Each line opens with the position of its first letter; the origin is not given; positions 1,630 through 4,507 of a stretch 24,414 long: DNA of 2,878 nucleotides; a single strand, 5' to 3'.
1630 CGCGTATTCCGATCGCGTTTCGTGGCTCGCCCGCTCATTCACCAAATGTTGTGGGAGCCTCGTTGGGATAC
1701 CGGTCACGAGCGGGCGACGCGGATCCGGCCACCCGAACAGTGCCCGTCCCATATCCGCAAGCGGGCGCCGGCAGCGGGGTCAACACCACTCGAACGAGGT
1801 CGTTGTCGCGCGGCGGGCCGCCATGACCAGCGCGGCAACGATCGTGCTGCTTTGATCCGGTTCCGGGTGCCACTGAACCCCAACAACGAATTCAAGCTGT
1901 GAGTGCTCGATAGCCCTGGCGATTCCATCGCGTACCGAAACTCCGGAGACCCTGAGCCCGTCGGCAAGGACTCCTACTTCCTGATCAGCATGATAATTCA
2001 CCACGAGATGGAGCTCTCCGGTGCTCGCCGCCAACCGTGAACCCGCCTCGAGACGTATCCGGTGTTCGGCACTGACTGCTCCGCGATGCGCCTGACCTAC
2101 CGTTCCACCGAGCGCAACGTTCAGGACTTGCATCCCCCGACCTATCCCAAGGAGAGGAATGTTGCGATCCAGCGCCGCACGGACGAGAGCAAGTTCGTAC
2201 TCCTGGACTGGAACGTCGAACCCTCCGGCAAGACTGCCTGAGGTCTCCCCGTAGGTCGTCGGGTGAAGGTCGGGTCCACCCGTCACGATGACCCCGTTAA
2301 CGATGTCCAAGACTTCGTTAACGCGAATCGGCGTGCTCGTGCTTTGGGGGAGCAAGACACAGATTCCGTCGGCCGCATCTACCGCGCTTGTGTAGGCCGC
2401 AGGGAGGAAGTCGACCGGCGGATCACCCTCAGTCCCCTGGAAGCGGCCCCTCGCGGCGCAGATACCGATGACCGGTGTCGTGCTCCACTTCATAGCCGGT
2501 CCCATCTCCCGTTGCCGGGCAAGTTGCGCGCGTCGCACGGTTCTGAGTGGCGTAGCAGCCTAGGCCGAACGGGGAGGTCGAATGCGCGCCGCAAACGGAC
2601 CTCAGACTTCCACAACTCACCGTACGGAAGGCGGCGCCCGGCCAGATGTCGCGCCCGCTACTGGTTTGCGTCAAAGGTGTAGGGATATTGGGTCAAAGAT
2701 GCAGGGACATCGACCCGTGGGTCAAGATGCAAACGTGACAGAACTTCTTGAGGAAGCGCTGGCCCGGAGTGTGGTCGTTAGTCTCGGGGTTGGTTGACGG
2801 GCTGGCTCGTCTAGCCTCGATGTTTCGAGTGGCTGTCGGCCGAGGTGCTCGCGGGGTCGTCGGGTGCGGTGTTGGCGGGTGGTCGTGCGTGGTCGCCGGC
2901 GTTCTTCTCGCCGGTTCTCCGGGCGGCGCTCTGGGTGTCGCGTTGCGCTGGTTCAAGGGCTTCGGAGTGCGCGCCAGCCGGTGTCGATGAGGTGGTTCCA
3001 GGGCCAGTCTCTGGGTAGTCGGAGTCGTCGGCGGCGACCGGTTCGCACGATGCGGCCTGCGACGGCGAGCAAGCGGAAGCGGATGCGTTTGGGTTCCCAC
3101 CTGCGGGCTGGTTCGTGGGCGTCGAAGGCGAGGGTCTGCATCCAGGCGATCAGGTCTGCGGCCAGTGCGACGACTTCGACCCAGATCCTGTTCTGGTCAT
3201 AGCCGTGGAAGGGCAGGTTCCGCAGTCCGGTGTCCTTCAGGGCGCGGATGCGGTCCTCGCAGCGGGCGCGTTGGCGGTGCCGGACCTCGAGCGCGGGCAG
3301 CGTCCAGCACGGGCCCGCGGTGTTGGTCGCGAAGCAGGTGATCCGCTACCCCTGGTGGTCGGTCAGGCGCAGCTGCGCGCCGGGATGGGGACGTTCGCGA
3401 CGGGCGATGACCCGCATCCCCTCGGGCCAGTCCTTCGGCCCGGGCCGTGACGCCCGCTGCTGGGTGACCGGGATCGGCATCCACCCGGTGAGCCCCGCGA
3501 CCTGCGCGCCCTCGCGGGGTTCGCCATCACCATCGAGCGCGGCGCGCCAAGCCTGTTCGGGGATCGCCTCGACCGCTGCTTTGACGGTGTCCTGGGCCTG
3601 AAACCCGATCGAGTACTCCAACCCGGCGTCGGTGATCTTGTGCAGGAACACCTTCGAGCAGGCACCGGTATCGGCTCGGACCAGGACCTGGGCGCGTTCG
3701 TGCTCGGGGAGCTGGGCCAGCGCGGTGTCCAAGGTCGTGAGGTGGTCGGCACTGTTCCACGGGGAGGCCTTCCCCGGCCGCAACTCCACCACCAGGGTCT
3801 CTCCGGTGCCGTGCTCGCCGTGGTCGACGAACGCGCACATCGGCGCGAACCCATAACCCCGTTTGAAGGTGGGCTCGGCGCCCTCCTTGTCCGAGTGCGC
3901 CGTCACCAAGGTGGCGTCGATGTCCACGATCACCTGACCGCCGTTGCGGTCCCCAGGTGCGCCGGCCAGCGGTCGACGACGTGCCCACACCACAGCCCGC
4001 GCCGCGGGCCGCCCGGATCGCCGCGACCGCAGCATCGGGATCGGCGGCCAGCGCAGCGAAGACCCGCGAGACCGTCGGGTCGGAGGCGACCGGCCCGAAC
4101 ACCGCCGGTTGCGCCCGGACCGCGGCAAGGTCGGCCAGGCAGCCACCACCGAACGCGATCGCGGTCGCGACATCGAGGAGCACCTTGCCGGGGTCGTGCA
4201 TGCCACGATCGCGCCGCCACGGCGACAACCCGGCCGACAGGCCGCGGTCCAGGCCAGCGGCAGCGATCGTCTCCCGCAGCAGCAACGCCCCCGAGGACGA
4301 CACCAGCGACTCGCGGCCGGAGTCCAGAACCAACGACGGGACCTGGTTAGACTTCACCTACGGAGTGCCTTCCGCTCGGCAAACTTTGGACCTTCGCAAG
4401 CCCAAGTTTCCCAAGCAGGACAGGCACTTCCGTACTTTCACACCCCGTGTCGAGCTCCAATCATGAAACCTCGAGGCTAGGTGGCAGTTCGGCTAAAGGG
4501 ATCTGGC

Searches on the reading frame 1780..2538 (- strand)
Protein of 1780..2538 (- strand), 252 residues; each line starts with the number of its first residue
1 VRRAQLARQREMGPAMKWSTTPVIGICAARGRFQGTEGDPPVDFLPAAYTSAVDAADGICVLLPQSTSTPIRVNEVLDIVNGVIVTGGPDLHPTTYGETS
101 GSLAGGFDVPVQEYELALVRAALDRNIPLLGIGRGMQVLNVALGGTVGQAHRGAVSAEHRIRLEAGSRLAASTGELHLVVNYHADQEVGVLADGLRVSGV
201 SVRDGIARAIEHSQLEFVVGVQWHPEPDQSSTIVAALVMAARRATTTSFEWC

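Call 17: search_protein_families(library=pfam, proteins=[window:1780-2538:-], max_evalue=0.001)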
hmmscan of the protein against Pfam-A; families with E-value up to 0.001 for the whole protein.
window:1780-2538:- (252 aa): 2 families
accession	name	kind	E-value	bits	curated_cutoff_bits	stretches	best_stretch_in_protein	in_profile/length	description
PF07722.19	Peptidase_C26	-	1.3e-43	149.8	20.5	1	22-226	1-219/219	Peptidase C26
PF00117.34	GATase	-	4e-19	69.5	22.8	1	103-228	48-174/190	Glutamine amidotransferase class-I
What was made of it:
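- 1780..2538 (-): Second Peptidase_C26 gamma-glutamyl-amide hydrolase homologue. Pfam Peptidase_C26 149.8 bits (call 17).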

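Call 39: search_protein_families(library=ncbifam, proteins=[window:1780-2538:-], max_evalue=0.00001)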
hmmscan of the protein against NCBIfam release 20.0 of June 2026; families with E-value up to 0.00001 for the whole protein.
window:1780-2538:- (252 aa): 14 families
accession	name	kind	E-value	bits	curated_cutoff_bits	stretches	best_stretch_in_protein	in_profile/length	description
NF008471.0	PRK11366.1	equivalog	5.9e-22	78.3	266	1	21-147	7-128/254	gamma-glutamyl-gamma-aminobutyrate hydrolase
TIGR00888.1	guaA_Nterm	equivalog_domain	1.4e-12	47.4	172.15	1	103-230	47-170/188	glutamine-hydrolyzing GMP synthase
NF001975.0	PRK00758.1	equivalog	2.8e-11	43.4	198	1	75-228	39-166/185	GMP synthase subunit A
NF010081.0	PRK13566.1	equivalog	9.1e-10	37.4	645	1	117-226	591-699/729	anthranilate synthase component I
NF003792.0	PRK05380.1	equivalog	2.9e-08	32.9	308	0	191-232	472-517/534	CTP synthase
TIGR01815.1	TrpE-clade3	equivalog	3.5e-08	31.9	739.15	1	117-227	579-688/717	anthranilate synthase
NF000848.1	PRK00074.1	equivalog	5.9e-08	31.8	400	1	103-231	47-174/512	glutamine-hydrolyzing GMP synthase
NF005849.0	PRK07765.1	equivalog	6.3e-08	32.1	308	1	116-226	66-174/219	aminodeoxychorismate/anthranilate synthase component II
NF011201.0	PRK14607.1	equivalog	1.1e-07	31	670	1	122-227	69-172/534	bifunctional anthranilate synthase component II/anthranilate phosphoribosyltransferase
NF045546.1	GCDPHdlase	equivalog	1.4e-07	31.8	250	1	63-228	38-182/198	gamma-glutamyl-CDP-amidate hydrolase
NF006562.0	PRK09065.1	equivalog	2.4e-07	30.5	205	1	119-238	83-199/242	glutamine amidotransferase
TIGR01368.1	CPSaseIIsmall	equivalog_domain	1.9e-06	27.1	307.35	1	113-227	233-341/361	glutamine-hydrolyzing carbamoyl-phosphate synthase small subunit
NF009475.0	PRK12838.1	equivalog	4.4e-06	25.9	221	1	116-226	230-334/359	carbamoyl phosphate synthase small subunit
TIGR00337.1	PyrG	equivalog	5.3e-06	25.3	462.75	0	192-227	474-509/526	glutamine hydrolyzing CTP synthase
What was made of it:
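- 1780..2538 (-): NF008471 E 5.9e-22 (call 39).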

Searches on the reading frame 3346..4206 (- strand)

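Call 17: search_protein_families(library=pfam, proteins=[window:3346-4206:-], max_evalue=0.001)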
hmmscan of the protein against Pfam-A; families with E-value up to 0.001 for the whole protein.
window:3346-4206:- (286 aa): 2 families
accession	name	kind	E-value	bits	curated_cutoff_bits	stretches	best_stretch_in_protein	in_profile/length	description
PF13701.12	DDE_Tnp_1_4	-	1.3e-25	90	34.7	1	89-280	137-307/435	Transposase DDE domain group 1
PF01609.27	DDE_Tnp_1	-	2.4e-05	24.6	23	1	90-205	3-109/200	Transposase DDE domain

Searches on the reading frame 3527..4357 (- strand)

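Call 62: search_protein_families(library=pfam, proteins=[window:3527-4357:-], max_evalue=0.001)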
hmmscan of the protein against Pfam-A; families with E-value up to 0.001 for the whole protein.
window:3527-4357:- (276 aa): 1 family
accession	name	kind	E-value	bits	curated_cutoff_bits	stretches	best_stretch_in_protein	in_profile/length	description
PF13701.12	DDE_Tnp_1_4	-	4.6e-13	48.6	34.7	1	13-110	13-117/435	Transposase DDE domain group 1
